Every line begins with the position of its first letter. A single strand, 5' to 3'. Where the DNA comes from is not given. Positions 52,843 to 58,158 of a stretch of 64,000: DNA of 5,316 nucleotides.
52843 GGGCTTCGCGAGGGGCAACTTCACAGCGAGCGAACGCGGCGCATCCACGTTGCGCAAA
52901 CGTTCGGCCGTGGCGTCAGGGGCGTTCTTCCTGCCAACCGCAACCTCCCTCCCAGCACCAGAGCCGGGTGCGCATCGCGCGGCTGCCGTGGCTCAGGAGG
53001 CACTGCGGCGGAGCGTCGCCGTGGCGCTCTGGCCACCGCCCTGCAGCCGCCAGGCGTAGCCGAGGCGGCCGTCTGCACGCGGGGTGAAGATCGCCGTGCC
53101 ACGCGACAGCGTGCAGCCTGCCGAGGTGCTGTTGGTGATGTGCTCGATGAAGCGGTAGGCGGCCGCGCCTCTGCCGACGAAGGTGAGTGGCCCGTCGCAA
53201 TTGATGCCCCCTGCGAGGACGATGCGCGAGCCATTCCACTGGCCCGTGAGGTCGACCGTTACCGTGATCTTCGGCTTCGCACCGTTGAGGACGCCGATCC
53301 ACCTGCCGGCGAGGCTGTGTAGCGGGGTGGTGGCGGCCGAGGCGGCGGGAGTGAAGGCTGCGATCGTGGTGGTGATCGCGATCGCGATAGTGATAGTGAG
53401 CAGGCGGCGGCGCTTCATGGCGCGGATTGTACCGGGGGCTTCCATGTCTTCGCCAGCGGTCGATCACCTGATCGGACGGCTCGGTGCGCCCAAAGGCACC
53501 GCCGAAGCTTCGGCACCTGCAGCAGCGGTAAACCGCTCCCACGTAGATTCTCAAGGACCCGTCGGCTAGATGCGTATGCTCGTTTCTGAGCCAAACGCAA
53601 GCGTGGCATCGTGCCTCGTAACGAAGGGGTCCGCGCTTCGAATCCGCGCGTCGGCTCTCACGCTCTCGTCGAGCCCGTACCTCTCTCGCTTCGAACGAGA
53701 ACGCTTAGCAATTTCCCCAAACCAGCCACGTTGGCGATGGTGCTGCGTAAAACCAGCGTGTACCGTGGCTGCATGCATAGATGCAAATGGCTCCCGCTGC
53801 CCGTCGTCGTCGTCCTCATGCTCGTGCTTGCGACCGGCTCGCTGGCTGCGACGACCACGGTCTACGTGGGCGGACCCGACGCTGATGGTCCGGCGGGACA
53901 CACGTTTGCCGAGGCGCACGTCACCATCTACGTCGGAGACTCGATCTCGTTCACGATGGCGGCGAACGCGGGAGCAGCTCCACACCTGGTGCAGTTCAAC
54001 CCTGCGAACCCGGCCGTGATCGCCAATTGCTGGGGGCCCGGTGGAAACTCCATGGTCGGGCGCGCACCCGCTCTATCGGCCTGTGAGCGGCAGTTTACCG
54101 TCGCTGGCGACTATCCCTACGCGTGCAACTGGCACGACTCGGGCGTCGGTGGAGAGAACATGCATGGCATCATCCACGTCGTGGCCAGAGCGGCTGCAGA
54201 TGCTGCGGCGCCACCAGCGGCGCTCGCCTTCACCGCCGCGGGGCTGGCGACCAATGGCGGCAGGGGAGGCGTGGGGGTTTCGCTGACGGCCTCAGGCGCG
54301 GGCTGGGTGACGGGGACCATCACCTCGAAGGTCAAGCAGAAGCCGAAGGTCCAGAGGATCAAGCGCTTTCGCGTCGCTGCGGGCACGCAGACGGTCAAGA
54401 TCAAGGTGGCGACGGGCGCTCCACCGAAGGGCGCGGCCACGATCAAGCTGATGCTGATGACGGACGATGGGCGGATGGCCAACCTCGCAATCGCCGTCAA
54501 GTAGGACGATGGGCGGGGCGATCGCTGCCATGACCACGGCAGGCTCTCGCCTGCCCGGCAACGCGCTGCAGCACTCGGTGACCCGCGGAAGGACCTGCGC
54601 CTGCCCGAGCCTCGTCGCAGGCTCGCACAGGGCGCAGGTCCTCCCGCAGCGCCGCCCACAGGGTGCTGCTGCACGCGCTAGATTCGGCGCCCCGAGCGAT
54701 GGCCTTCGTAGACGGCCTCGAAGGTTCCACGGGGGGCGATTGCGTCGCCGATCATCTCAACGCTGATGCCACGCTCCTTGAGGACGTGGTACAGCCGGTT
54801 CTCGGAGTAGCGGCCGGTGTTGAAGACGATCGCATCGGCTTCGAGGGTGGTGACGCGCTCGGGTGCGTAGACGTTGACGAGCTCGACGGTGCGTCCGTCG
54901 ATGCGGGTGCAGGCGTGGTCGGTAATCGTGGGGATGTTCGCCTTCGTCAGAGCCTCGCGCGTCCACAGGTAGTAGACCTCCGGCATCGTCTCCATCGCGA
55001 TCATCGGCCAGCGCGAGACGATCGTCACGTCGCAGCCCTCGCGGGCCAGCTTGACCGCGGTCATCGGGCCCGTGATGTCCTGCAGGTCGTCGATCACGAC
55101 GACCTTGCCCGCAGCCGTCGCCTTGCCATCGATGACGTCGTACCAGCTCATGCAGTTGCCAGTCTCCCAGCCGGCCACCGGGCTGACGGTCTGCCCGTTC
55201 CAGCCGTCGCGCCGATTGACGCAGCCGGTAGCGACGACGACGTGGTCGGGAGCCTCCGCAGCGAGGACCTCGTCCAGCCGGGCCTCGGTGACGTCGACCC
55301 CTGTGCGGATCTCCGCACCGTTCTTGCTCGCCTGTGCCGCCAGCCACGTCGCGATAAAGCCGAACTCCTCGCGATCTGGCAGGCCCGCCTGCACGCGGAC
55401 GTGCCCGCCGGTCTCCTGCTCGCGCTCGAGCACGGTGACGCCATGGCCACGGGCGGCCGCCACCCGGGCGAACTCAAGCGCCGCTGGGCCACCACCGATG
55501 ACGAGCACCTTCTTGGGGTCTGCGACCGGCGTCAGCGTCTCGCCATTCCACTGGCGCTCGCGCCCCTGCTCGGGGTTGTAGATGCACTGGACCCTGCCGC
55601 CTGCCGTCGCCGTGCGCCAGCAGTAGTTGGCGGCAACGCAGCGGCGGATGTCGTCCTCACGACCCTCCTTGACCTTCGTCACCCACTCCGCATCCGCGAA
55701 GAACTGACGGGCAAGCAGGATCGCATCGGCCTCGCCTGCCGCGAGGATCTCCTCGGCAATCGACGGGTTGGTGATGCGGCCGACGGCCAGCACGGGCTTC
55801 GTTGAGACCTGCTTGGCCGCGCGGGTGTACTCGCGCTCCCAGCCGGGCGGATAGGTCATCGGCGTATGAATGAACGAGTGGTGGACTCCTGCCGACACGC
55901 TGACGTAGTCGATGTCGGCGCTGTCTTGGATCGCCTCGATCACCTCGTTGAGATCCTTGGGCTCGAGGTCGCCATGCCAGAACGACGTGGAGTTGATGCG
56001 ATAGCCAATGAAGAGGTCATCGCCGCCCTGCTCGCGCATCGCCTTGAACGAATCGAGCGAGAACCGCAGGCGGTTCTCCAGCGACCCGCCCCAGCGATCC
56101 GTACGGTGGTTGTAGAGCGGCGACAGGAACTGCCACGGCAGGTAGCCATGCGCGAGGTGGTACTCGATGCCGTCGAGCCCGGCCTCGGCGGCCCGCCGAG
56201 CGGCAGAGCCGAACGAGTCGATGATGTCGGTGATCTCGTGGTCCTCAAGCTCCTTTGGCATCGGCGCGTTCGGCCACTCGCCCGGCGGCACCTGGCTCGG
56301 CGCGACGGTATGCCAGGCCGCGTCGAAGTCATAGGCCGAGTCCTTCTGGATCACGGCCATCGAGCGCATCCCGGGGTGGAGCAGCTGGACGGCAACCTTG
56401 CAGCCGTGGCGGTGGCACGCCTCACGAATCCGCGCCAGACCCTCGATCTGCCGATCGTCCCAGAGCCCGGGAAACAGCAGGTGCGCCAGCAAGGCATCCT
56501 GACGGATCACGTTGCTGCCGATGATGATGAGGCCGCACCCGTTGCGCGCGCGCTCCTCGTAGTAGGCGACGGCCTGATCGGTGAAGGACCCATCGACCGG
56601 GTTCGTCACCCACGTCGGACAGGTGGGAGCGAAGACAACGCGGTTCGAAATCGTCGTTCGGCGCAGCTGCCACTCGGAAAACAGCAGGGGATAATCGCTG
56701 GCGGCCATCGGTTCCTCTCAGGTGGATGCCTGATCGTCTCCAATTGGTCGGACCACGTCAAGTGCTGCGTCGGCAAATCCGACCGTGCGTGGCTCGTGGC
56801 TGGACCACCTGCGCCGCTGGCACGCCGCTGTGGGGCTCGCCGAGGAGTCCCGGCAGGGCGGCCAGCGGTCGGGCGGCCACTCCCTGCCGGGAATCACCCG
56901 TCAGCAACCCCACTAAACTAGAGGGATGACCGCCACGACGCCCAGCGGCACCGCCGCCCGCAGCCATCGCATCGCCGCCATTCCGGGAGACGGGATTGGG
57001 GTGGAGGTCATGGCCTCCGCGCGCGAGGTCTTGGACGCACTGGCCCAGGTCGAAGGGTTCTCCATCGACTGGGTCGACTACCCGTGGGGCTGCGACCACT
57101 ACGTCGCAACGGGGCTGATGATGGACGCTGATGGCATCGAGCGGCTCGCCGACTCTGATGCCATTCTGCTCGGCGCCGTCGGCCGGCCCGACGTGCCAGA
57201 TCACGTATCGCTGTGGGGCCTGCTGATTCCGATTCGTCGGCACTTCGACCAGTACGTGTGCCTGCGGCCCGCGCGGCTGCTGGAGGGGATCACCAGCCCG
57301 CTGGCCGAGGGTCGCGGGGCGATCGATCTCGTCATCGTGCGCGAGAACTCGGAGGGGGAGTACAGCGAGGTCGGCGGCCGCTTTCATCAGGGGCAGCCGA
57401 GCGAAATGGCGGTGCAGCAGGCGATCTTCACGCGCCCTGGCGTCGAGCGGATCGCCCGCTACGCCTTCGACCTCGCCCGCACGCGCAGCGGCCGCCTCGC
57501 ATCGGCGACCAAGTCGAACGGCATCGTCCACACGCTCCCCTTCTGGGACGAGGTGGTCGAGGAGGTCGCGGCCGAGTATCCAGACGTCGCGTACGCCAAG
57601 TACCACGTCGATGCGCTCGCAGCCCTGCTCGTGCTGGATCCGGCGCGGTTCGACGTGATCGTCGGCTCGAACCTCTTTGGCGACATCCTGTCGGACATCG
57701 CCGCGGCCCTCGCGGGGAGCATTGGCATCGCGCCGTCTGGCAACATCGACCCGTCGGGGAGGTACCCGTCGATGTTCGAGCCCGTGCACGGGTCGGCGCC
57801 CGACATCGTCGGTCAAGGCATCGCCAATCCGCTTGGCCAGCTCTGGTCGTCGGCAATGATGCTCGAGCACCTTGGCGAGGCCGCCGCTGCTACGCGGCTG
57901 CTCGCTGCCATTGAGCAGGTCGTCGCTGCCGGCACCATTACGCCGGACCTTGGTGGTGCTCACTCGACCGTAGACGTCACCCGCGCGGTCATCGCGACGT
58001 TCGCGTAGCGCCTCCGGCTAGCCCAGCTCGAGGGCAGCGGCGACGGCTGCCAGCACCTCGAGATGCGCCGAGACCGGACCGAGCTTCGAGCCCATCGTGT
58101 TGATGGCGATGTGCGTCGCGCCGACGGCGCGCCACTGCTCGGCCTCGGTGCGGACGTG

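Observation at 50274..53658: Intact tRNA-Thr(CGU) flanked by a 5' half-copy and a 3' half-copy that bracket two cargo islets (GH5 cellulase; small secreted protein)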

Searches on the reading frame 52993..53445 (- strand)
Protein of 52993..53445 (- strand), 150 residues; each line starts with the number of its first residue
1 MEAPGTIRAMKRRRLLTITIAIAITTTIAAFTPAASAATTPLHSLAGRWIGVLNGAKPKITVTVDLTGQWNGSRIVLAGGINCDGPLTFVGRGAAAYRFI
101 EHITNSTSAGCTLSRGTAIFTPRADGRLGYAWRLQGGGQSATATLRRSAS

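Call 10: search_protein_families(library=pfam, proteins=[window:52993-53421:-], max_evalue=0.001)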
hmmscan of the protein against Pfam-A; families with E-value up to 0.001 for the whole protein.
window:52993-53421:- (142 aa): 0 families

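Call 27: find_encoding_contigs(protein=window:52993-53421:-, flank=10000, max_places=10)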
Protein window:52993-53421:- (142 aa): no gene with exactly this product is on record in the collection.

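Call 31: find_encoding_contigs(protein=window:52993-53445:-, flank=10000, max_places=10)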
Protein window:52993-53445:- (150 aa): 5 contigs read that carry it; 4 places shown.
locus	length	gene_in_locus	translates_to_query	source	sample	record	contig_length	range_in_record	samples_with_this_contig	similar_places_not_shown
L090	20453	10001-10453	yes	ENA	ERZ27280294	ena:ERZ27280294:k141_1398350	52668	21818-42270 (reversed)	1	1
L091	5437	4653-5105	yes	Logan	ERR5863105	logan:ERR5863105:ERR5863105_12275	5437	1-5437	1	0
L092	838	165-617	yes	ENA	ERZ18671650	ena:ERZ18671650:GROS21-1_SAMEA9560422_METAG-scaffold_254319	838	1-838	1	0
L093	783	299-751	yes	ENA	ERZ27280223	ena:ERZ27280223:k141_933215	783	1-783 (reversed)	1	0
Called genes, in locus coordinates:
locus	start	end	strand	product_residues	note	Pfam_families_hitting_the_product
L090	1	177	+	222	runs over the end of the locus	PF01182:Glucosamine_iso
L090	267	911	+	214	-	PF00455:DeoRC (weak), PF06026:Rib_5-P_isom_A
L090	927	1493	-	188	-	PF02627:CMD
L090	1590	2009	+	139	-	PF12903:DUF3830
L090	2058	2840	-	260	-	PF05096:Glu_cyclase_2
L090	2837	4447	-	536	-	PF02776:TPP_enzyme_N, PF00205:TPP_enzyme_M, PF02775:TPP_enzyme_C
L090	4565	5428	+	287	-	PF00296:Bac_luciferase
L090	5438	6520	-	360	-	PF00180:Iso_dh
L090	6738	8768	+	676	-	PF00724:Oxidored_FMN, PF13450:NAD_binding_8 (faint), PF00070:Pyr_redox (weak), PF01266:DAO (faint), PF07992:Pyr_redox_2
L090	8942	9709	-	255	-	-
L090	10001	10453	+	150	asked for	-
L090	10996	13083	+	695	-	PF00150:Cellulase, PF00553:CBM_2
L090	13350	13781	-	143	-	PF00582:Usp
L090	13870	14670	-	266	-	PF04468:PSP1, PF28472:PSP1_3rd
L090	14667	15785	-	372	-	PF13177:DNA_pol3_delta2, PF09115:DNApol3-delta_C (faint)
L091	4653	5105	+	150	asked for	-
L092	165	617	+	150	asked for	-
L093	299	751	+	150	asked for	-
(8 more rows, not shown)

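Call 43: find_homologous_proteins(query=window:52993-53445:-, max_evalue=0.001)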
Query window:52993-53445:- (150 aa): 19 proteins with E <= 0.001 among 260 candidates.
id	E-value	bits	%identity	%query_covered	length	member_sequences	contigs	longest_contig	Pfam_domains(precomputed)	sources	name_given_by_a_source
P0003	4.1e-89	314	99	100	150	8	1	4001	-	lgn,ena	-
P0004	8.7e-56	206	66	97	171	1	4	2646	-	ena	-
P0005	2.5e-55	204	70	94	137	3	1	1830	-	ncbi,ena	-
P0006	2.0e-54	202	68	73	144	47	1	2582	-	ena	-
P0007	4.2e-54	201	74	71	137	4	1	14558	-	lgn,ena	-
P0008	7.1e-53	197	67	94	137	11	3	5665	-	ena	-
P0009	1.3e-52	196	66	94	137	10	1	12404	-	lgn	-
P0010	4.9e-52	194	69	80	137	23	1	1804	-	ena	-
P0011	6.7e-52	193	65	94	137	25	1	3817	-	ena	-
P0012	8.4e-52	193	68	93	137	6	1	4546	-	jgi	-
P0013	1.6e-51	192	66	94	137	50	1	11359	-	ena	-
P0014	2.1e-51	192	65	97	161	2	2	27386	-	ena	-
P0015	7.2e-51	190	72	71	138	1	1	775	-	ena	-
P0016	7.4e-51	190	63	95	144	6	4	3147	-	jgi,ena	-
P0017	1.2e-50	189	61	97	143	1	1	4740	-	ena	-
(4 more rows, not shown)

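Call 44: find_encoding_contigs(protein=P0014, flank=7000, max_places=3)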
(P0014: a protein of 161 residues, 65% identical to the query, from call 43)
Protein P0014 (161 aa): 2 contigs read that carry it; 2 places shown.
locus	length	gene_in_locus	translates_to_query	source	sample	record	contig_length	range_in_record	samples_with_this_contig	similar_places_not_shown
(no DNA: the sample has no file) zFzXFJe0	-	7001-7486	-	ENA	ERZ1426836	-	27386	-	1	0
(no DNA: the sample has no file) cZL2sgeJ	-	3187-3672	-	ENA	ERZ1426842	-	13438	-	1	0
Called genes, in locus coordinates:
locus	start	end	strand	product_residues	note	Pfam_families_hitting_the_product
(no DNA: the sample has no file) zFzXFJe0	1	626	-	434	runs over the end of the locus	?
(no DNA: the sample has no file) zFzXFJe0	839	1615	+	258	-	PF00378:ECH_1, PF16113:ECH_2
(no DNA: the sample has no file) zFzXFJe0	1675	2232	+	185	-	PF14117:DUF4287, PF08818:DUF1801 (weak)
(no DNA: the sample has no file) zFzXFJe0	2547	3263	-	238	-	-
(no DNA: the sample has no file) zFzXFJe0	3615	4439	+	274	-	-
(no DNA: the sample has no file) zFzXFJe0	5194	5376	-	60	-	-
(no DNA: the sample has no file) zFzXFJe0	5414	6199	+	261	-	-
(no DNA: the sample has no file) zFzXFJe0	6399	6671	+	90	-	-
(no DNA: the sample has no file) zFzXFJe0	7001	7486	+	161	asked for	-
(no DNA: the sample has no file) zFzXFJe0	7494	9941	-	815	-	PF11992:TgpA_N, PF01841:Transglut_core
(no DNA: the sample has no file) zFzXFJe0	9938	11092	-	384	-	PF01882:DUF58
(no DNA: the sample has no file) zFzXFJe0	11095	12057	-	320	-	PF20030:bpMoxR (weak), PF00004:AAA (weak), PF07726:AAA_3, PF07728:AAA_5, PF17863:AAA_lid_2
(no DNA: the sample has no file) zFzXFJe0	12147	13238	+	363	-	PF03583:LIP (weak)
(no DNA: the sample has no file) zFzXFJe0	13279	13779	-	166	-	-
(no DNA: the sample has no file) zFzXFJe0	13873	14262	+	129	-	-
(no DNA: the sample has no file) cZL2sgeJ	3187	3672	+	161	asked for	-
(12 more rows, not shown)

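Call 45: find_encoding_contigs(protein=P0007, flank=7000, max_places=3)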
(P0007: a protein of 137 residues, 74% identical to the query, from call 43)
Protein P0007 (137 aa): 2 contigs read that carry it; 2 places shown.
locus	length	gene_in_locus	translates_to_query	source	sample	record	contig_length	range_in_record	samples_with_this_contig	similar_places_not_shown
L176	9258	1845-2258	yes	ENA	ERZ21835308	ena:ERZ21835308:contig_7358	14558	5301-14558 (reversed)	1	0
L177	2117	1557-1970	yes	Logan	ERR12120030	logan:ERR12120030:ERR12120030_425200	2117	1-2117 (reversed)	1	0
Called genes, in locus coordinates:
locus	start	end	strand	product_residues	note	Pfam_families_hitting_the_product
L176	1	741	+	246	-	?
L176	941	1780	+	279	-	PF00892:EamA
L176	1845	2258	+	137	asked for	-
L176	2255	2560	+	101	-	-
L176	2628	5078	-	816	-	PF11992:TgpA_N, PF01841:Transglut_core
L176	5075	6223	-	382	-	PF01882:DUF58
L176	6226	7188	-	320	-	PF20030:bpMoxR (weak), PF00004:AAA (weak), PF07726:AAA_3, PF07728:AAA_5, PF17863:AAA_lid_2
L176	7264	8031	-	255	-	-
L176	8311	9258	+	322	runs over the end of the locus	PF01073:3Beta_HSD, PF01370:Epimerase, PF02719:Polysacc_synt_2 (weak), PF04321:RmlD_sub_bind, PF16363:GDP_Man_Dehyd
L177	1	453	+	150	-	?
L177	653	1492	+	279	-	PF00892:EamA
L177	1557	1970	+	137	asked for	-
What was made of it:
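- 52714..53614 (.): 0.9-kb islet between B and C. It carries one gene, a small secreted protein of 150 aa (52993-53445, minus strand). Homologs at 61-74% lie beside a MoxR-DUF58-TgpA operon in the three contigs whose context was read (calls 43-45).
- In the relatives whose contigs were read, smallsec homologs lie at an unrelated locus (calls 44, 45).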

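Call 51: find_encoding_contigs(protein=P0003, flank=5000, max_places=6)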
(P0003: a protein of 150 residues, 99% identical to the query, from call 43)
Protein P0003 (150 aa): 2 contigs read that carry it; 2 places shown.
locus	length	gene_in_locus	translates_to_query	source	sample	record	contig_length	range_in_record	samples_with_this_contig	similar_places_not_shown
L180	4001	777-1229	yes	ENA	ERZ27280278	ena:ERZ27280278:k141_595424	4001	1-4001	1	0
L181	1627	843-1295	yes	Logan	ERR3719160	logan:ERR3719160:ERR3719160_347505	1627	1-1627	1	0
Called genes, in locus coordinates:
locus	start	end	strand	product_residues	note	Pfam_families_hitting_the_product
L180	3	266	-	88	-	?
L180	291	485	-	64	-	-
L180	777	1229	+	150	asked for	-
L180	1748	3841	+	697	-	PF00150:Cellulase, PF00553:CBM_2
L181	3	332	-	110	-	?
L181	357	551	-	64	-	-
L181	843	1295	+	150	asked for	-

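Call 66: search_protein_families(library=pfam, proteins=[window:52993-53445:-], max_evalue=5)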
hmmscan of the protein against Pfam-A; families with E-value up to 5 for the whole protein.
window:52993-53445:- (150 aa): 1 family
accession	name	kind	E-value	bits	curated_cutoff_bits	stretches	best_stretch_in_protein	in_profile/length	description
PF14940.11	TMEM219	-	0.057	13.4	27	1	11-73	86-150/240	Transmembrane 219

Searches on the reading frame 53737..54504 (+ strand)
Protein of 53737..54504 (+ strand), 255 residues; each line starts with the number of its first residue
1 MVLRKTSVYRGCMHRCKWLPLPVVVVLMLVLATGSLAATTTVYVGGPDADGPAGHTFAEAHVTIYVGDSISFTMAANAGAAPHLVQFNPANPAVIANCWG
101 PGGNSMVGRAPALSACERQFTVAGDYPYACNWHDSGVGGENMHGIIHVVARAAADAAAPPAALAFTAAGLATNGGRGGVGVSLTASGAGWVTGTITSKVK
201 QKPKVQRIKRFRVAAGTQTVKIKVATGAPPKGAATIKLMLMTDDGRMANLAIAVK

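Call 10: search_protein_families(library=pfam, proteins=[window:53773-54504:+], max_evalue=0.001)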
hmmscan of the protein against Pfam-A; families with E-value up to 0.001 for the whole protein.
window:53773-54504:+ (243 aa): 0 families

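Call 32: find_encoding_contigs(protein=window:53737-54504:+, flank=10000, max_places=10)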
Protein window:53737-54504:+ (255 aa): 3 contigs read that carry it; 2 places shown.
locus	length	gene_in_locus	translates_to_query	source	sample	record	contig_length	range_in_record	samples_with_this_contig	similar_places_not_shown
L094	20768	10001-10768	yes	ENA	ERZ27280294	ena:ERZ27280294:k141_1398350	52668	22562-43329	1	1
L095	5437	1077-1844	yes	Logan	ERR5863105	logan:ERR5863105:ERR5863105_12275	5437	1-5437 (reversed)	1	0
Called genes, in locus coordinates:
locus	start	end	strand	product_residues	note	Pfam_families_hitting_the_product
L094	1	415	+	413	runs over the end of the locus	PF00109:ketoacyl-synt, PF02801:Ketoacyl-synt_C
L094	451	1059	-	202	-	-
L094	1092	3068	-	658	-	-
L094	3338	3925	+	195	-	PF02223:Thymidylate_kin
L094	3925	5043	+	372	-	PF13177:DNA_pol3_delta2, PF09115:DNApol3-delta_C (faint)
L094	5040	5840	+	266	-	PF04468:PSP1, PF28472:PSP1_3rd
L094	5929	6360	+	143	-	PF00582:Usp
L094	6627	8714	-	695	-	PF00150:Cellulase, PF00553:CBM_2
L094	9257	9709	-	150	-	-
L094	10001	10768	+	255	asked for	-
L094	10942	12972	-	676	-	PF00724:Oxidored_FMN, PF13450:NAD_binding_8 (faint), PF00070:Pyr_redox (weak), PF01266:DAO (faint), PF07992:Pyr_redox_2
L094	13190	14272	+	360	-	PF00180:Iso_dh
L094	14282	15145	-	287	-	PF00296:Bac_luciferase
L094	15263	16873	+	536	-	PF02776:TPP_enzyme_N, PF00205:TPP_enzyme_M, PF02775:TPP_enzyme_C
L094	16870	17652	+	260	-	PF05096:Glu_cyclase_2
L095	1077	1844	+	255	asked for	-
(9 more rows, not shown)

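Call 42: find_homologous_proteins(query=window:53737-54504:+, max_evalue=0.001)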
Query window:53737-54504:+ (255 aa): 2 proteins with E <= 0.001 among 5489 candidates.
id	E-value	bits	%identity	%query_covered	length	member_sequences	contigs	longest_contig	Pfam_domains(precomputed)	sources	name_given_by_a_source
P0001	9.3e-161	551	98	100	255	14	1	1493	-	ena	-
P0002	1.1e-62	230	54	94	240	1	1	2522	-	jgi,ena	-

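Call 46: find_encoding_contigs(protein=P0002, flank=7000, max_places=3)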
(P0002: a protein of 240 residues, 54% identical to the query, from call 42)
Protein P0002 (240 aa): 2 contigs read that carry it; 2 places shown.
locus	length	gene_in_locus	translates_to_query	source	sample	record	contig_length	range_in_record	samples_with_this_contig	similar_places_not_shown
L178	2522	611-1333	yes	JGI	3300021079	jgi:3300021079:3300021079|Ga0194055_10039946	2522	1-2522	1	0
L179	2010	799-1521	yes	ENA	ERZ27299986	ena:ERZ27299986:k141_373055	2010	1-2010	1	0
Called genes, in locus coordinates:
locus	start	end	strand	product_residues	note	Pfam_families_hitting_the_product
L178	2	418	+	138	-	?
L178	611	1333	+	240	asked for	-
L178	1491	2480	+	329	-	PF00005:ABC_tran, PF13304:AAA_21 (faint), PF08352:oligo_HPY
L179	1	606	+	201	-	?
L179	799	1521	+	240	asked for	-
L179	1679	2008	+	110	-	?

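Call 65: search_solved_structures(query=window:53737-54504:+, max_evalue=1)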
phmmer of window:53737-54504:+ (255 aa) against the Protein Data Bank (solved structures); distinct sequences matched with E-value up to 1: 2.
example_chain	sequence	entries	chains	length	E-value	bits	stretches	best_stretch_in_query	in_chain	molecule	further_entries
9ju0_AAA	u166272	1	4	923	0.035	16.8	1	70-203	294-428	Dextran dextrinase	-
9g7g_A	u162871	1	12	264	0.36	13.5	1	39-113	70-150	PaJOS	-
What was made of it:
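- On Cupredoxin (protein at 53737-54504): No PDB relative with E<0.03 (call 65).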

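Call 66: search_protein_families(library=pfam, proteins=[window:53737-54504:+], max_evalue=5)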
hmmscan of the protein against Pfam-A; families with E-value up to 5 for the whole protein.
window:53737-54504:+ (255 aa): 0 families

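Call 71: predict_structure(alignment_id=A3)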
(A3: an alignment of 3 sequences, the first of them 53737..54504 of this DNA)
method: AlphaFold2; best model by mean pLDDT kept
length: 255 residues; sequences in the alignment: 3
mean_pLDDT: 48.4   pTM: 0.38
mean pLDDT of the five models: 48.4, 48.2, 39.2, 31.1, 30.8
residues with pLDDT >= 90: 0; 70-90: 69; 50-70: 30; < 50: 156
segments of 3 or more residues with pLDDT < 50: 1-20, 26-160
pLDDT, mean of each block of 10 residues (from residue 1): 36 43 45 34 32 30 34 33 32 28 29 26 28 30 30 32 65 72 79 75 77 84 81 77 69 76
secondary structure, 60 per line:
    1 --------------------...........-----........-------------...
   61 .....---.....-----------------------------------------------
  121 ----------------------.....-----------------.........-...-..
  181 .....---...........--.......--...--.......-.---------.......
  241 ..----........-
elements in order: H21-31 E37-44 E58-65 E69-73 E143-147 E165-173 E179-185 E189-199 E202-208 E211-213 E216-222 E234-242 E247-254
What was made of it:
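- On Cupredoxin (protein at 53737-54504): The AlphaFold2 N-terminal domain has pLDDT of about 30, so no fold search was justified (call 71).
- Tried and rejected: Structure prediction of the cupredoxin-like protein gave too little confidence to justify a fold search (call 71).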

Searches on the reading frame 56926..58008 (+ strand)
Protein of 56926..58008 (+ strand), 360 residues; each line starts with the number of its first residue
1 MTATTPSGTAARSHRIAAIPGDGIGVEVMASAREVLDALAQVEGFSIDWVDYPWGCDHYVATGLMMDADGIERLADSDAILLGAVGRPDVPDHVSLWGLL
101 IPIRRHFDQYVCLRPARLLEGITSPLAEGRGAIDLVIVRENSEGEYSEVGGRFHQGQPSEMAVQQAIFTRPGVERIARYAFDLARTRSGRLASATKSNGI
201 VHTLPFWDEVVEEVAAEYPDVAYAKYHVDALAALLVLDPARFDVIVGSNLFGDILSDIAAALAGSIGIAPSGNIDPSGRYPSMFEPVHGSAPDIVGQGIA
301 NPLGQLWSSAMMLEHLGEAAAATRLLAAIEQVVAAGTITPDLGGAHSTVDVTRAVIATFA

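Call 10: search_protein_families(library=pfam, proteins=[window:56926-58008:+], max_evalue=0.001)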
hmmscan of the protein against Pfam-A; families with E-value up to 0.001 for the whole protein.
window:56926-58008:+ (360 aa): 1 family
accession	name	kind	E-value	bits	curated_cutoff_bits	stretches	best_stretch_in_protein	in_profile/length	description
PF00180.25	Iso_dh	-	3.5e-90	303.2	27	1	16-355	2-348/348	Isocitrate/isopropylmalate dehydrogenase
